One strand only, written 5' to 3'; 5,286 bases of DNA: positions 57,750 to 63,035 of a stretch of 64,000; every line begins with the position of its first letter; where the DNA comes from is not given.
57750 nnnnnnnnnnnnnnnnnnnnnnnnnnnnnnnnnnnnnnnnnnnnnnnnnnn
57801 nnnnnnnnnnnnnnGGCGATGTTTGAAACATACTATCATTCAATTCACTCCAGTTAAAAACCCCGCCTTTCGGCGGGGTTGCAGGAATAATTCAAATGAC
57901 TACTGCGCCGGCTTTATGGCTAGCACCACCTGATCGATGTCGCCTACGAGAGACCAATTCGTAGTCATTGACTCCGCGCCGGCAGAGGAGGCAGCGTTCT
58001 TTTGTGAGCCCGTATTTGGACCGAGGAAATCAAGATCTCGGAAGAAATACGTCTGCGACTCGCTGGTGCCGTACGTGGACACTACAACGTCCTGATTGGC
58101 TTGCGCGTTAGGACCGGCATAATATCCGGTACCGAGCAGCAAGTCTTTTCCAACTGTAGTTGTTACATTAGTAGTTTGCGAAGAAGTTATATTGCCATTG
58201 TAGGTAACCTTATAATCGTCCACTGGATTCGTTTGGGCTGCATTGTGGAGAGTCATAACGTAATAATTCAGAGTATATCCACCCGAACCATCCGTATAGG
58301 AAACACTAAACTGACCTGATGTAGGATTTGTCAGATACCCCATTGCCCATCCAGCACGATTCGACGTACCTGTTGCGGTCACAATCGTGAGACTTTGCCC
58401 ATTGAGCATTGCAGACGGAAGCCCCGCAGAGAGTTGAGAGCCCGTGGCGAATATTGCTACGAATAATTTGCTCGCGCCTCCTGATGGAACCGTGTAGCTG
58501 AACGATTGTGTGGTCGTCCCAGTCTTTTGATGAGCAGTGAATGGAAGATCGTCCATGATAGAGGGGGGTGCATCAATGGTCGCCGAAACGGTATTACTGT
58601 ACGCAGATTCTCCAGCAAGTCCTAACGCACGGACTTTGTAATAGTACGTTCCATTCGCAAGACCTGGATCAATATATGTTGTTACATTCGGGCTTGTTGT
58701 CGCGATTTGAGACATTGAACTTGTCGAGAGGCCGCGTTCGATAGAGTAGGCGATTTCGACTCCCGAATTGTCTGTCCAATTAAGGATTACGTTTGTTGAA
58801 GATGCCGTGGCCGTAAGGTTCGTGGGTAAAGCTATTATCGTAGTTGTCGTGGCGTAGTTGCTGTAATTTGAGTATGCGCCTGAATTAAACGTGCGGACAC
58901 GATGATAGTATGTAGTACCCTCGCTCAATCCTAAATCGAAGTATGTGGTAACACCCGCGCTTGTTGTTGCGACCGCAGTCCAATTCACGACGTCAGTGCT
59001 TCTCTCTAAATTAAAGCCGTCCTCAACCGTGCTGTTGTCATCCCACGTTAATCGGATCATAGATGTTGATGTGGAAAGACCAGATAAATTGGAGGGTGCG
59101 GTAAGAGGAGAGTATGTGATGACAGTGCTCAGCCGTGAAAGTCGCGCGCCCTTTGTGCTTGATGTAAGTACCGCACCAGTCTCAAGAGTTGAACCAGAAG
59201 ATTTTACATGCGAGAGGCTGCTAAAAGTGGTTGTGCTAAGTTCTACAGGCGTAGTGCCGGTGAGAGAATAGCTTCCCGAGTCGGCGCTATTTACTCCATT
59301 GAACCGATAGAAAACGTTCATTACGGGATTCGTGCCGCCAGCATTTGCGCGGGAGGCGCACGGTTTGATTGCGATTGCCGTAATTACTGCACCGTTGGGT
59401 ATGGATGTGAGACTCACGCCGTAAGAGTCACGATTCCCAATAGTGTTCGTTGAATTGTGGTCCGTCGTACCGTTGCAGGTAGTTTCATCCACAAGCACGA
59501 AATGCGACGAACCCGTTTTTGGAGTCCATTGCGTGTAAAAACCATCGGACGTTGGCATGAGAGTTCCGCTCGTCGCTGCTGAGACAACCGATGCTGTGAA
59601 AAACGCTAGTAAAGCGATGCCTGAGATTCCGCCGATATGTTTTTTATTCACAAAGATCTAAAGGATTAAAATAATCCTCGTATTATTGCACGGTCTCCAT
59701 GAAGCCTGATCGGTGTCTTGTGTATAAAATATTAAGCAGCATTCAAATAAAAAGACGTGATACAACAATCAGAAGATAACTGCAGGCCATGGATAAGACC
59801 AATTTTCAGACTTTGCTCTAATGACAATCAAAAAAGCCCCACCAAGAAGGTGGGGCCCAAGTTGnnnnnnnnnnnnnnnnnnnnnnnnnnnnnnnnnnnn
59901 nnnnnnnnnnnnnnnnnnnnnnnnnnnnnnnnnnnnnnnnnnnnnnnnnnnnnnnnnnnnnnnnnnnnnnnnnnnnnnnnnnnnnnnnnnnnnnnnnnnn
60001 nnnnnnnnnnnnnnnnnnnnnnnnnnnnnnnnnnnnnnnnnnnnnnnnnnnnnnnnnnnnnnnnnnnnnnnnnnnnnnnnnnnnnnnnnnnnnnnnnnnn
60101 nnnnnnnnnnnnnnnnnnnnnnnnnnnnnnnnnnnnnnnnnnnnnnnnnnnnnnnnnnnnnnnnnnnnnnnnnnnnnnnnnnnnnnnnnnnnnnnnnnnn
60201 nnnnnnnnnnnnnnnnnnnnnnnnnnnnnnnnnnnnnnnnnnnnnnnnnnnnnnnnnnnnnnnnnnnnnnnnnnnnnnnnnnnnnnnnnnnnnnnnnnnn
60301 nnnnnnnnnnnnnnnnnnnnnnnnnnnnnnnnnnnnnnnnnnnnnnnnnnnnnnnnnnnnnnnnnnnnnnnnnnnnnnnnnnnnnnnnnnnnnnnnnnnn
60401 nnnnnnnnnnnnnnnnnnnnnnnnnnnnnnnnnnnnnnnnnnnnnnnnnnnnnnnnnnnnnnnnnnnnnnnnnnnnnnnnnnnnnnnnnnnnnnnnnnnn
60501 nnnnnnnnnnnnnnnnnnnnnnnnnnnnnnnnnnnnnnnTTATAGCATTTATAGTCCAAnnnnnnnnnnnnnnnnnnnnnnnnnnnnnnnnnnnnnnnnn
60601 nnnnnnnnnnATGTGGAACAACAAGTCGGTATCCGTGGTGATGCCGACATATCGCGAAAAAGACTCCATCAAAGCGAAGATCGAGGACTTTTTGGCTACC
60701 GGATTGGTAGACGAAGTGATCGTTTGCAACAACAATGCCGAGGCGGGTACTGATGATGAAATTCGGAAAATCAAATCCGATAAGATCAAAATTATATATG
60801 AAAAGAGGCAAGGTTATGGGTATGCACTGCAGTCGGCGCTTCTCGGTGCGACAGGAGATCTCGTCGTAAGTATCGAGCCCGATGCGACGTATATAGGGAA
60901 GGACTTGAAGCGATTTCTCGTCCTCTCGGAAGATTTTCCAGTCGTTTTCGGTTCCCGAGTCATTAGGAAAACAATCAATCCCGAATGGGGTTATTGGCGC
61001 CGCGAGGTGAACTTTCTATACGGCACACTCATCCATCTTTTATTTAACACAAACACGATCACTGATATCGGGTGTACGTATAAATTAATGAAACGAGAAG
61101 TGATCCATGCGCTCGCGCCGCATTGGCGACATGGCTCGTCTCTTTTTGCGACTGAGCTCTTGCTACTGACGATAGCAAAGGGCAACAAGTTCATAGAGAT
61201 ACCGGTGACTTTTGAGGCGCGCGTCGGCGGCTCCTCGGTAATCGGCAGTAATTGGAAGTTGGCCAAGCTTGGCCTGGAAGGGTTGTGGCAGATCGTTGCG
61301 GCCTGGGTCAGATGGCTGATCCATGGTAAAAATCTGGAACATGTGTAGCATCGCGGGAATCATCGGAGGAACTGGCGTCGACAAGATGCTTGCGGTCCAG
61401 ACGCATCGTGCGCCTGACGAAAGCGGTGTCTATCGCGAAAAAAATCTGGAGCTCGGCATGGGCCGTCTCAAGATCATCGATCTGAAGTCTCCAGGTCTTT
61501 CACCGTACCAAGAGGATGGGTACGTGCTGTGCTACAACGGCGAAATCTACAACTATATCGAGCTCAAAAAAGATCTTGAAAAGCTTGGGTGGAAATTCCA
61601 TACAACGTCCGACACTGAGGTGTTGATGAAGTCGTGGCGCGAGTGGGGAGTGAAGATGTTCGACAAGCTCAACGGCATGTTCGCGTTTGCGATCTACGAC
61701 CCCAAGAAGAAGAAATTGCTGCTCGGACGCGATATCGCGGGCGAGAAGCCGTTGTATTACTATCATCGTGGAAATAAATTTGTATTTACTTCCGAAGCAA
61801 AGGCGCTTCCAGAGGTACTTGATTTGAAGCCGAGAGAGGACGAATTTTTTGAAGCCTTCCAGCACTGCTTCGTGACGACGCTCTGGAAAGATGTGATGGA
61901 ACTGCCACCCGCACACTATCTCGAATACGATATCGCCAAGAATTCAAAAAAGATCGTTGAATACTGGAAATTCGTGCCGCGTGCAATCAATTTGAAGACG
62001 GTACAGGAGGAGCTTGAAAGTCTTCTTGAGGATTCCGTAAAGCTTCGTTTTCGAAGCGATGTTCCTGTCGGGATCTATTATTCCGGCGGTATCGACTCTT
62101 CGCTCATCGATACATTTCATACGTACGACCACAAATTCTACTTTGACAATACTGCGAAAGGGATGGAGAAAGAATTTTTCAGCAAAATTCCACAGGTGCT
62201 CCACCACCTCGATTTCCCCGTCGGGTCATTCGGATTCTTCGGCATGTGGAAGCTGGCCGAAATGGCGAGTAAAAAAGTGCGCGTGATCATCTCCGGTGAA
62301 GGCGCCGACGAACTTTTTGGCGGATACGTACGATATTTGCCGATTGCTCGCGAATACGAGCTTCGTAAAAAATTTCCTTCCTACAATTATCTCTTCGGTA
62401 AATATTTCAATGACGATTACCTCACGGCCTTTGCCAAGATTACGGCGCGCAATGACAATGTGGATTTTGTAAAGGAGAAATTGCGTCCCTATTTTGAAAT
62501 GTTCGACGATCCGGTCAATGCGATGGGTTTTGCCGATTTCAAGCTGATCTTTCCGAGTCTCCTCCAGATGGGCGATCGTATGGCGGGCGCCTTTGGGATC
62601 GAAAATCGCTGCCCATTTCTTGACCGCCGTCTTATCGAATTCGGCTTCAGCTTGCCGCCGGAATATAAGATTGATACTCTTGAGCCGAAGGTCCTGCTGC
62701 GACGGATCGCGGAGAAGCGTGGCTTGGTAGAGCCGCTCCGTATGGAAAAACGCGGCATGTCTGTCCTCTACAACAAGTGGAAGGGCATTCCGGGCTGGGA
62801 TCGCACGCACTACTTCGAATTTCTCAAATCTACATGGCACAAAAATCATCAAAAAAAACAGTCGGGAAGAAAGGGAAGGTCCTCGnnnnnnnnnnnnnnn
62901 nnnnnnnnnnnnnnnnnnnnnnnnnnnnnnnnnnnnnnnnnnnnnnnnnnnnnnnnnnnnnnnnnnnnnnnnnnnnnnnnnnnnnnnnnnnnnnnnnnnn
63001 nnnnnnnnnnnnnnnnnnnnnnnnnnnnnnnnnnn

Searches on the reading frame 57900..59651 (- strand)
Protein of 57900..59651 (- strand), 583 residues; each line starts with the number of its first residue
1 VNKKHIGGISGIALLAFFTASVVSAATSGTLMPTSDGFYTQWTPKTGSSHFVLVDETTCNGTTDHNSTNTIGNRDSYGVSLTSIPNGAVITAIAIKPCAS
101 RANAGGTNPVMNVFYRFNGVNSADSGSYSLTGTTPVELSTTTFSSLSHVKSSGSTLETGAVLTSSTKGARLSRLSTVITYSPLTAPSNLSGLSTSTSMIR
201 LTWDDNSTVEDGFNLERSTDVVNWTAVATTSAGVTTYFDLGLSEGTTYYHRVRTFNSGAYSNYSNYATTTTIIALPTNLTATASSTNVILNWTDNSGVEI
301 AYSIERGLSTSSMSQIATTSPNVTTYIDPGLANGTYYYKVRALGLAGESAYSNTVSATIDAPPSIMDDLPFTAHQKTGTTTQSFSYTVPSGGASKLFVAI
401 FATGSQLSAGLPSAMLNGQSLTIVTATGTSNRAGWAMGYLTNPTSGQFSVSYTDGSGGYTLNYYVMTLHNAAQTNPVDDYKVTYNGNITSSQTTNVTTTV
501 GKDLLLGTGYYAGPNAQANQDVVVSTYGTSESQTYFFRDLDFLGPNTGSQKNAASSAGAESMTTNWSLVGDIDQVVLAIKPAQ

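Call 72: search_protein_families(library=pfam, proteins=[window:57900-59651:-], max_evalue=0.00001)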
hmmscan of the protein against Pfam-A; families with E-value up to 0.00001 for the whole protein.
window:57900-59651:- (583 aa): 1 family
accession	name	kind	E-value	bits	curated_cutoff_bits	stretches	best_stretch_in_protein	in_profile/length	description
PF00041.27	fn3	-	4.6e-07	30.4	25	0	185-269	2-83/84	Fibronectin type III domain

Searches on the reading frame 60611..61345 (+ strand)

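Call 52: search_protein_families(library=pfam, proteins=[window:60611-61345:+], max_evalue=0.00001)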
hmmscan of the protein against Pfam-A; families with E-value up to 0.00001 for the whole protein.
window:60611-61345:+ (245 aa): 1 family
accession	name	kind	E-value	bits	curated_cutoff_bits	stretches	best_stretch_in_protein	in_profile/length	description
PF00535.33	Glycos_transf_2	-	8.5e-17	62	23.3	1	8-166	1-165/168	Glycosyl transferase family 2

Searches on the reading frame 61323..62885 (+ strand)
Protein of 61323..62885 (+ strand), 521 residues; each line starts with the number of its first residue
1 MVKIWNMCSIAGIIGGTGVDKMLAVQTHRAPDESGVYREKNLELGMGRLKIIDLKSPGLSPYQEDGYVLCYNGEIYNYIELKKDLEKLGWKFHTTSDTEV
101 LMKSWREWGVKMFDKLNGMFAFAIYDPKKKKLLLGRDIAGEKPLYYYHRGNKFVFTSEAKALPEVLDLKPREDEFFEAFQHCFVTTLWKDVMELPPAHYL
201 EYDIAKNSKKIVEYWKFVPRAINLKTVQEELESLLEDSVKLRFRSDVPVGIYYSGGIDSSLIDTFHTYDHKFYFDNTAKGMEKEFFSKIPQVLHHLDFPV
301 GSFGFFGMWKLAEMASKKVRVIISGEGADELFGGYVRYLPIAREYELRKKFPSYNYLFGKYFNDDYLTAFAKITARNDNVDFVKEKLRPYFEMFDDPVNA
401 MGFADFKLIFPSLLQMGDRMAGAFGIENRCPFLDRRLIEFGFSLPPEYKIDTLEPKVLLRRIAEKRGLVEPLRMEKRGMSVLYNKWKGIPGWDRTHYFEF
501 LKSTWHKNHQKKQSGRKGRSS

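Call 72: search_protein_families(library=pfam, proteins=[window:61323-62885:+], max_evalue=0.00001)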
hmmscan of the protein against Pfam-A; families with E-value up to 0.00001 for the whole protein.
window:61323-62885:+ (521 aa): 3 families
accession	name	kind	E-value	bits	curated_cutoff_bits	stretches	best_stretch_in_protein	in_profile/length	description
PF00733.27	Asn_synthase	-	1.7e-43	150.1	21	2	282-484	81-293/354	Asparagine synthase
PF13537.11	GATase_7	-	4.1e-38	130.6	25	1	48-162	3-121/123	Glutamine amidotransferase domain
PF13522.11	GATase_6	-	1.2e-33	116.3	27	1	31-158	1-130/130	Glutamine amidotransferase domain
